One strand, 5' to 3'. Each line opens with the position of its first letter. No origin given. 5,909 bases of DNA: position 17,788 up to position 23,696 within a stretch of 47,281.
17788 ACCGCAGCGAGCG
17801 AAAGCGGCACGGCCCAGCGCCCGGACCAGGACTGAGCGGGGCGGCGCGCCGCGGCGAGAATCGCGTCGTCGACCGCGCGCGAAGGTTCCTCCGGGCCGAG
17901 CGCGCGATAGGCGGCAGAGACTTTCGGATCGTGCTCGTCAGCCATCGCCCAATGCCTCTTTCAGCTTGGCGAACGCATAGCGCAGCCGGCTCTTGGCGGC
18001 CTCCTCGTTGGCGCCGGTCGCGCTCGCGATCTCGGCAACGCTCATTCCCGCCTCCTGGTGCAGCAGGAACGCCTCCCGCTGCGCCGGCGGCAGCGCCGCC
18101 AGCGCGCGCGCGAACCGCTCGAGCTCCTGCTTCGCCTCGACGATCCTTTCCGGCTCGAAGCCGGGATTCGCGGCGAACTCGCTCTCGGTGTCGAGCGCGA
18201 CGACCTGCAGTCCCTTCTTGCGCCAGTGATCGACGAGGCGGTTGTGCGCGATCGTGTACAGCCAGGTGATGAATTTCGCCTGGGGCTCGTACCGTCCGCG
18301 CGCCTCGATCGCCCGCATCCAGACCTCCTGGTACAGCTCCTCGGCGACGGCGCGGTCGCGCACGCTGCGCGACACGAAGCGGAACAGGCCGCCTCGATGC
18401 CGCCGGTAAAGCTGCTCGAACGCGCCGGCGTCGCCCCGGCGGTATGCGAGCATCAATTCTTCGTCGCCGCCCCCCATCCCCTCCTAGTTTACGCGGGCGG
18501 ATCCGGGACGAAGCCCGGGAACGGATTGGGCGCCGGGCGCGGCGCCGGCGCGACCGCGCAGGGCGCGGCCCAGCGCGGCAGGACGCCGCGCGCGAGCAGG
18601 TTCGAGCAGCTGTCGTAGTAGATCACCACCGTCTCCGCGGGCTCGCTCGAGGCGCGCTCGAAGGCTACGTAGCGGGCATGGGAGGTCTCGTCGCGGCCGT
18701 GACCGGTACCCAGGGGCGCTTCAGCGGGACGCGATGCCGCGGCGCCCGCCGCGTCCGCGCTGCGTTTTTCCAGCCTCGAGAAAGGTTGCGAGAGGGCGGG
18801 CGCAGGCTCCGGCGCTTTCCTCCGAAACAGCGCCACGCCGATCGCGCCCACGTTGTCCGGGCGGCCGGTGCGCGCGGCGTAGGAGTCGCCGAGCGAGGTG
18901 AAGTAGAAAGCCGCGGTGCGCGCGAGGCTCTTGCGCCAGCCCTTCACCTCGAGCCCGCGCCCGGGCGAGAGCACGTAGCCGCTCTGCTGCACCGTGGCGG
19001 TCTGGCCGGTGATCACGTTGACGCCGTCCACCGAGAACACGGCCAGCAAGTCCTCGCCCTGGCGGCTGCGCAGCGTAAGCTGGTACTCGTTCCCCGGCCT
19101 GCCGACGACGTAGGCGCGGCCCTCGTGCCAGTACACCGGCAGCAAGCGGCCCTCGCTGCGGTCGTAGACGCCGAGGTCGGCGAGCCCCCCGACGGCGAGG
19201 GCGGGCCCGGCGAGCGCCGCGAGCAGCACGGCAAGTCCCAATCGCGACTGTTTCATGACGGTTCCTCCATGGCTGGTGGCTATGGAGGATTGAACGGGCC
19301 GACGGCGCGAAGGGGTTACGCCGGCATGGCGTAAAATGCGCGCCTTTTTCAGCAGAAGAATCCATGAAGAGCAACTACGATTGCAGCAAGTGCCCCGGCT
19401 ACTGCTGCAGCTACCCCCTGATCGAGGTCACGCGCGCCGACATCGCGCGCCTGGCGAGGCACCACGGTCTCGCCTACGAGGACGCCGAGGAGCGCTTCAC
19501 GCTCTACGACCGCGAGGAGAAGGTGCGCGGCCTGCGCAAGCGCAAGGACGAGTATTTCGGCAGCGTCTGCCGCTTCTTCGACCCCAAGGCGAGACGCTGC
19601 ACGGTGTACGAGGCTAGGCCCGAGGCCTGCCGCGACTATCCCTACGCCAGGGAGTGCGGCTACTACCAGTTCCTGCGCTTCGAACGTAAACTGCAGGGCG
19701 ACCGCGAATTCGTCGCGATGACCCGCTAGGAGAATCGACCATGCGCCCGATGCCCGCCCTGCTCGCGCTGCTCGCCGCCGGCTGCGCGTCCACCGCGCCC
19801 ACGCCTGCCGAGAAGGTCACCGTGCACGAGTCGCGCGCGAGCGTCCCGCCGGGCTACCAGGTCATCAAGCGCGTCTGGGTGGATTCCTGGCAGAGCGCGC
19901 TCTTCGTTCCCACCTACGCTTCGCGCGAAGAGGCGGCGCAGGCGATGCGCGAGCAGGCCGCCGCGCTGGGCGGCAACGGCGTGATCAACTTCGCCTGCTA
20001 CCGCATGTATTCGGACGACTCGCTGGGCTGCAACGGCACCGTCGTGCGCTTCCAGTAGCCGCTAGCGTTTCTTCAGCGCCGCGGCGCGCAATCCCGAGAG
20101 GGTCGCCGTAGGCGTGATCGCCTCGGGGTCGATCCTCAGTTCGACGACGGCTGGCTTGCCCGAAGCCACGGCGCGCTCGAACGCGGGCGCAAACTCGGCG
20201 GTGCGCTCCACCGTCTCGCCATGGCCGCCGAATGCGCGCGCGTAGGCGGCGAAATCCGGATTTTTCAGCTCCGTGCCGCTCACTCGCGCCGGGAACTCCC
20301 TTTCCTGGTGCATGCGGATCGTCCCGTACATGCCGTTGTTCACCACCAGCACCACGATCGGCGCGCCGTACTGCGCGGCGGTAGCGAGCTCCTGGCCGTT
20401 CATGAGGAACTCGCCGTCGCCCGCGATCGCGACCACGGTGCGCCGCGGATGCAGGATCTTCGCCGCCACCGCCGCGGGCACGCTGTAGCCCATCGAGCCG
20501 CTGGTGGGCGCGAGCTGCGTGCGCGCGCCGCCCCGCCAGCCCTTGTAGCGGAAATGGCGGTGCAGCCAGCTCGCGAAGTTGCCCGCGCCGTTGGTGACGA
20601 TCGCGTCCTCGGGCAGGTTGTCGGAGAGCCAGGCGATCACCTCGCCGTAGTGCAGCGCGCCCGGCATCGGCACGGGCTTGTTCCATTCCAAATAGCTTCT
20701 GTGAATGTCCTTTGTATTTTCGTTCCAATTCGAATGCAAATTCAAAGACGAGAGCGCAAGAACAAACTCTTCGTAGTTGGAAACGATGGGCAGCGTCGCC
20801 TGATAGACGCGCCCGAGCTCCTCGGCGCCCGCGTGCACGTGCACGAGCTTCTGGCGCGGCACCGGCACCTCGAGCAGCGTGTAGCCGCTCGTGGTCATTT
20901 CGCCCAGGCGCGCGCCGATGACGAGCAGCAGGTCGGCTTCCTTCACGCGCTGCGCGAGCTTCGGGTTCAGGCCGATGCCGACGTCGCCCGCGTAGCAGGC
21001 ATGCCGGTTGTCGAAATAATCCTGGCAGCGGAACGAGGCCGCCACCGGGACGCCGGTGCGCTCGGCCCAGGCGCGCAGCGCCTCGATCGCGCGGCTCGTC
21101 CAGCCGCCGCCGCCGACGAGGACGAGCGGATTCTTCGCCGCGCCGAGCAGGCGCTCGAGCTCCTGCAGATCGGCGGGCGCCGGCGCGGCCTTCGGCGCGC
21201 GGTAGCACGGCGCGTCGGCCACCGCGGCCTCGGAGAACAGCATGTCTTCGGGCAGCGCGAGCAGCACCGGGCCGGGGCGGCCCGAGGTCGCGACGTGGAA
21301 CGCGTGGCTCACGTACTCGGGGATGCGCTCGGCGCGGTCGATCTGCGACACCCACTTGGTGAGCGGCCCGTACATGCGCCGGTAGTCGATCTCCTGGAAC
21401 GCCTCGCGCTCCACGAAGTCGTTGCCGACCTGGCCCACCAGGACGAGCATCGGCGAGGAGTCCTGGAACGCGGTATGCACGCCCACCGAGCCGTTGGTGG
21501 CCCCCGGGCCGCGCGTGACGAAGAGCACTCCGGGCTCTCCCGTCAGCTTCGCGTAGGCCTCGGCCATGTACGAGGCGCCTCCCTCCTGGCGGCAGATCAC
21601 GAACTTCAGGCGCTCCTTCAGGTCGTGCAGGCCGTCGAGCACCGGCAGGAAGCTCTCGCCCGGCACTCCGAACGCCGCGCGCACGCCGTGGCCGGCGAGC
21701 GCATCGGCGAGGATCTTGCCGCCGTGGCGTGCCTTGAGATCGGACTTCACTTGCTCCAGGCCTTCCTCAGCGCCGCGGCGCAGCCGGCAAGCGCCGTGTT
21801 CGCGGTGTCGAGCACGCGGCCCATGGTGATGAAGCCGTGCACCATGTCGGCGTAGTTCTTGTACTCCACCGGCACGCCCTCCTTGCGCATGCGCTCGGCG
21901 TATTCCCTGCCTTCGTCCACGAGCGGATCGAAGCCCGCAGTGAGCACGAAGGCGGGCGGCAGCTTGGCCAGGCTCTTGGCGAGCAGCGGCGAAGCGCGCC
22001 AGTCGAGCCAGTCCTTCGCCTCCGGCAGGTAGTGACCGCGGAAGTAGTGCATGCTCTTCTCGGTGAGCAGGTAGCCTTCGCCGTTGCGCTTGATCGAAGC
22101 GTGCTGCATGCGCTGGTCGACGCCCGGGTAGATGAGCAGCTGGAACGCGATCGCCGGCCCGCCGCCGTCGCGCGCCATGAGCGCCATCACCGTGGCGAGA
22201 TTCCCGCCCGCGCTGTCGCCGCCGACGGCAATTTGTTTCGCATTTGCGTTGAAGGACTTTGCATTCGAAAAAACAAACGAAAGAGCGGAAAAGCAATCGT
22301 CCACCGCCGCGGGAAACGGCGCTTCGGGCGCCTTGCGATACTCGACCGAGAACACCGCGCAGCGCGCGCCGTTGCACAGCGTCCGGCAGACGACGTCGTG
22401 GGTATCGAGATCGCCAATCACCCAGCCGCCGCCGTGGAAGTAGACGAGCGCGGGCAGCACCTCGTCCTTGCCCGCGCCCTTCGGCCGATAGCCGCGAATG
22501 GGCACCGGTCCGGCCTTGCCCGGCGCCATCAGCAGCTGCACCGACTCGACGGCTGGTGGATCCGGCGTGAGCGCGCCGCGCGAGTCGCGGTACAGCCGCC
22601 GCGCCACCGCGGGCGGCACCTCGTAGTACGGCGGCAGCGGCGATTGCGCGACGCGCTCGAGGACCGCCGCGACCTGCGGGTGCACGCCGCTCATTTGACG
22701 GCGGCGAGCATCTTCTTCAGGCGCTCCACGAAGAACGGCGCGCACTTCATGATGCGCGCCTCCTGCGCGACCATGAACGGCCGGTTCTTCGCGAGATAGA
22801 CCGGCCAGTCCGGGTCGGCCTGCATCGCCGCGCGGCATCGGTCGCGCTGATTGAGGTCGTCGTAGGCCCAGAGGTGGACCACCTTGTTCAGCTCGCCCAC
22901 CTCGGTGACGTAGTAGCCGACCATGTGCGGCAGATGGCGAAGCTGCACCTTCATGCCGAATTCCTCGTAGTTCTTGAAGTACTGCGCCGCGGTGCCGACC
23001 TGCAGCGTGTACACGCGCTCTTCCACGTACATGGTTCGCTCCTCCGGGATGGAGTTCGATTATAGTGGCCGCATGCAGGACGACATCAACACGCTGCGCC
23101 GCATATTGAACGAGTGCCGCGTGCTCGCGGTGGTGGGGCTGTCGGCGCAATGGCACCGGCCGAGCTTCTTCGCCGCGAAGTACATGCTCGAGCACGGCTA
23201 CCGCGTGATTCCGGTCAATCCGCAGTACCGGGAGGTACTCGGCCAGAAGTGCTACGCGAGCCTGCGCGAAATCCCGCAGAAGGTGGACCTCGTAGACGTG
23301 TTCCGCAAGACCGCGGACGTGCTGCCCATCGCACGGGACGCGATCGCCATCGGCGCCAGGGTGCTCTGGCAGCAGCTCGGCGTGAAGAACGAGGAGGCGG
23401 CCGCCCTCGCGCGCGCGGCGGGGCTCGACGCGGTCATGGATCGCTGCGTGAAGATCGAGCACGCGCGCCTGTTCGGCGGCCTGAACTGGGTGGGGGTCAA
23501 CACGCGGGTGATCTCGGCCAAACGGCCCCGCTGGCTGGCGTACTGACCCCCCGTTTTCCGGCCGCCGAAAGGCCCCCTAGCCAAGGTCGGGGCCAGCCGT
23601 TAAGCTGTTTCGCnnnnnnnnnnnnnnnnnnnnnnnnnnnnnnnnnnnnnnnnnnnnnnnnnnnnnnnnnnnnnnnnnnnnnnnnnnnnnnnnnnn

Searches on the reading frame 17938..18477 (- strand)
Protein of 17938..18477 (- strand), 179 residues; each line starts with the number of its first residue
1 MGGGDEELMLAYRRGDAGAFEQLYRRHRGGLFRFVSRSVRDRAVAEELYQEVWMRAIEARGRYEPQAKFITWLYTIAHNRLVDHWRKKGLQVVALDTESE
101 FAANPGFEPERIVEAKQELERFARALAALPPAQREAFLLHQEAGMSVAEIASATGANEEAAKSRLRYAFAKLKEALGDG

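Call 82: search_protein_families(library=pfam, proteins=[window:17938-18477:-], max_evalue=0.00001)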
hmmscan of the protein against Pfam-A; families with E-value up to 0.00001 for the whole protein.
window:17938-18477:- (179 aa): 3 families
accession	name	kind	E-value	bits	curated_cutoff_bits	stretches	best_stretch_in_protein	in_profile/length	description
PF04542.20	Sigma70_r2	-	1.3e-18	67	24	1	23-89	1-69/71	Sigma-70 region 2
PF08281.18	Sigma70_r4_2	-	4.7e-14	52.2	25.7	1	120-172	2-54/54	Sigma-70, region 4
PF04545.22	Sigma70_r4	-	5e-09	36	24.1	1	125-174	1-50/50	Sigma-70, region 4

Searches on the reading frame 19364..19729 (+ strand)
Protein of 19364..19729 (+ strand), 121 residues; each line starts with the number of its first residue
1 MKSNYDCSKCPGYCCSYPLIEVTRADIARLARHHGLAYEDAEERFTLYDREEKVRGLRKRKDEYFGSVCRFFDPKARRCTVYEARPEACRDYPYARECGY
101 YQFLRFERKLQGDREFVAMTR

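Call 82: search_protein_families(library=pfam, proteins=[window:19364-19729:+], max_evalue=0.00001)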
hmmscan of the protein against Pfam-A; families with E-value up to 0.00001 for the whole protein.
window:19364-19729:+ (121 aa): 1 family
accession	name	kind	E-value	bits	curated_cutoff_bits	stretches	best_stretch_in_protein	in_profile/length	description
PF03692.20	CxxCxxCC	-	2.2e-12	47.9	23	1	6-95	1-72/85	Putative zinc- or iron-chelating domain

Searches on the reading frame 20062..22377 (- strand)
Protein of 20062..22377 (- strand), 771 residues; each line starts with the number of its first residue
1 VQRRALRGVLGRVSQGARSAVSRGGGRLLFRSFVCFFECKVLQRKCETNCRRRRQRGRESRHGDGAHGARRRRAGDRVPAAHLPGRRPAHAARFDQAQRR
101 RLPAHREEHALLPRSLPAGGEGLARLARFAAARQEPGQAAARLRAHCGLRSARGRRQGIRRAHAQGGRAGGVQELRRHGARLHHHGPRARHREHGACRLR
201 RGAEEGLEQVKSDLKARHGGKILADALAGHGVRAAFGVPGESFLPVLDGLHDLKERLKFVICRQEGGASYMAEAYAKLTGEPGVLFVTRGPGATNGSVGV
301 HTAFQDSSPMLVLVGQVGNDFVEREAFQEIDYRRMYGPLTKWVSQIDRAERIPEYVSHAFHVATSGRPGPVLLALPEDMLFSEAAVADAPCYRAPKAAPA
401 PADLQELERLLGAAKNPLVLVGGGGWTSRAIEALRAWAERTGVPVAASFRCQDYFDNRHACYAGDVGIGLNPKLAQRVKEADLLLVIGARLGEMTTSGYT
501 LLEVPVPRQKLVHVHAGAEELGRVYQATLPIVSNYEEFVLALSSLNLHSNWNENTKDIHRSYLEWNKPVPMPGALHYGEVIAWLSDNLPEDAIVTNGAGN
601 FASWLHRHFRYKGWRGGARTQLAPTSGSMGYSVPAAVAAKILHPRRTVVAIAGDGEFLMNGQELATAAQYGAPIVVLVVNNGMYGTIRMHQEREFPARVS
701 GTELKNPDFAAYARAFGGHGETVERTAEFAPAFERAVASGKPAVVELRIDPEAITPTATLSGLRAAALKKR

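Call 31: search_protein_families(library=pfam, proteins=[window:20062-22377:-], max_evalue=0.001)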
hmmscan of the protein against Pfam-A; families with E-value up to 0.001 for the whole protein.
window:20062-22377:- (771 aa): 3 families
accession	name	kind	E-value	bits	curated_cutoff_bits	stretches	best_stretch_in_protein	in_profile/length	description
PF02775.26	TPP_enzyme_C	-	8.5e-44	149.4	21.9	1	597-746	1-150/151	Thiamine pyrophosphate enzyme, C-terminal TPP binding domain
PF02776.23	TPP_enzyme_N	-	9.8e-38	129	26.8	1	218-333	2-117/119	Thiamine pyrophosphate enzyme, N-terminal TPP binding domain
PF00205.28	TPP_enzyme_M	-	4.8e-32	111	30.4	1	405-541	2-136/137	Thiamine pyrophosphate enzyme, central domain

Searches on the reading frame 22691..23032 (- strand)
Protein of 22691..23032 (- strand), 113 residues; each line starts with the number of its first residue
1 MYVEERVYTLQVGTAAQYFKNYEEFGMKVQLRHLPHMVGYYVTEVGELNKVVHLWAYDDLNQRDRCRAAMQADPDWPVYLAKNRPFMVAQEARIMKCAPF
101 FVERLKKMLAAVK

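Call 82: search_protein_families(library=pfam, proteins=[window:22691-23032:-], max_evalue=0.00001)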
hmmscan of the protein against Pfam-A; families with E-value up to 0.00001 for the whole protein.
window:22691-23032:- (113 aa): 1 family
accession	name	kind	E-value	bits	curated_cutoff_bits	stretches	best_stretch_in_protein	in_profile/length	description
PF07978.19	NIPSNAP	-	2.5e-26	92.3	22.3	1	3-100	1-100/102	NIPSNAP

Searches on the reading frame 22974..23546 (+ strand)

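Call 31: search_protein_families(library=pfam, proteins=[window:22974-23546:+], max_evalue=0.001)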
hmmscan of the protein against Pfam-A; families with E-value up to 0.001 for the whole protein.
window:22974-23546:+ (190 aa): 1 family
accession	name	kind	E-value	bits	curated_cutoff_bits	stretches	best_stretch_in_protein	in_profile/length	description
PF13380.12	CoA_binding_2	-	7.1e-41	139.7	22.8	1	50-163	2-115/116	CoA binding domain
